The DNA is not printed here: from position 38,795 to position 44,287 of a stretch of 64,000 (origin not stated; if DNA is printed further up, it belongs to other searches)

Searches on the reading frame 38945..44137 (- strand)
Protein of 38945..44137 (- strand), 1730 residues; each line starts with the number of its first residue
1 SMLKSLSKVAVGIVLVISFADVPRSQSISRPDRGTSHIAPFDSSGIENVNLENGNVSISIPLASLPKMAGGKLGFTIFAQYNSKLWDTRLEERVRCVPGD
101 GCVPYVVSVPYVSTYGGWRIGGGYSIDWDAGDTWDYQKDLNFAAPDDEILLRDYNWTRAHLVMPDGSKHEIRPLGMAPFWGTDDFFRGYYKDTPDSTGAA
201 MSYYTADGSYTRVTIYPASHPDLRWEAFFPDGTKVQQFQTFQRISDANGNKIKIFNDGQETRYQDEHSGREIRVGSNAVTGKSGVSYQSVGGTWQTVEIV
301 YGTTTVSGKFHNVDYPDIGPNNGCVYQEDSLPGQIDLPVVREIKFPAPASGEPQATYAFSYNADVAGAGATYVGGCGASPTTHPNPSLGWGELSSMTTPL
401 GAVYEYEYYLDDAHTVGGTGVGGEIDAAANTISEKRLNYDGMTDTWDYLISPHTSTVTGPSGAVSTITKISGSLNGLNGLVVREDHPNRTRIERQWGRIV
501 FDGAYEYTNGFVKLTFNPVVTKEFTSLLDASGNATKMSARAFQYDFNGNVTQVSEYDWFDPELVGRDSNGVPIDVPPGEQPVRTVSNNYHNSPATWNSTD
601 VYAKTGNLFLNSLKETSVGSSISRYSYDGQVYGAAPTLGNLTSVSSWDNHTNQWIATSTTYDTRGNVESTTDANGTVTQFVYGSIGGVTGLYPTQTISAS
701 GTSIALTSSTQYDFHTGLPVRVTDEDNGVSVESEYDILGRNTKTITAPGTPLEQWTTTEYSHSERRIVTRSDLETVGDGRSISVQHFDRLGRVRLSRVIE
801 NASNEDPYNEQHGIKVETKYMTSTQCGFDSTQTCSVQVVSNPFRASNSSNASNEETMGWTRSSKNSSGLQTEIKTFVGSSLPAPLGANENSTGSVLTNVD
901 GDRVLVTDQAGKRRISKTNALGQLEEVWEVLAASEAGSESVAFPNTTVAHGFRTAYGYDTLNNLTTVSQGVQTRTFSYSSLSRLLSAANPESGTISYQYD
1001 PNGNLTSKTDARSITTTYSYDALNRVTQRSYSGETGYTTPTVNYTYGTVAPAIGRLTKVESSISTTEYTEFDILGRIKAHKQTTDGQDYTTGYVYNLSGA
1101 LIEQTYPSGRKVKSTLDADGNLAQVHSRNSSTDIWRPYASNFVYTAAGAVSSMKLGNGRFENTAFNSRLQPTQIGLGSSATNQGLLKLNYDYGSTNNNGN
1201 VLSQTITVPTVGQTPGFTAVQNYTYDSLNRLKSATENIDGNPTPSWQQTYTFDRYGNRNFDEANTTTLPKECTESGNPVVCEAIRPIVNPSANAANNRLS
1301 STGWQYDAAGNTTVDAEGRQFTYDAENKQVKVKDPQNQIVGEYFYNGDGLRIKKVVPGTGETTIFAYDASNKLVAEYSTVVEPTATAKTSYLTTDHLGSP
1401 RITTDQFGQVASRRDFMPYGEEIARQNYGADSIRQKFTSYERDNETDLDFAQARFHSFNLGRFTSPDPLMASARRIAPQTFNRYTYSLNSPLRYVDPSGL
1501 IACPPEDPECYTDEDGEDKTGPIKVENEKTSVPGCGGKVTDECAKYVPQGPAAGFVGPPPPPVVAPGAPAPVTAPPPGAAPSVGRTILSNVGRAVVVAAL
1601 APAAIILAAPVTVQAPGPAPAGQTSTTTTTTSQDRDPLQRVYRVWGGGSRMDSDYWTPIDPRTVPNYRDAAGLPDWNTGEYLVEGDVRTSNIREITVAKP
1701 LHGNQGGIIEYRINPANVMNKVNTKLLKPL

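Call 69: search_protein_families(library=pfam, proteins=[window:38945-44137:-], max_evalue=0.00001)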
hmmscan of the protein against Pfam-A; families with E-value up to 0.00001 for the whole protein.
window:38945-44137:- (1730 aa): 1 family
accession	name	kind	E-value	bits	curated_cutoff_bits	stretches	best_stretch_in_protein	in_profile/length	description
PF05593.20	RHS_repeat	-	1.6e-34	118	22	1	999-1032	1-34/38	RHS Repeat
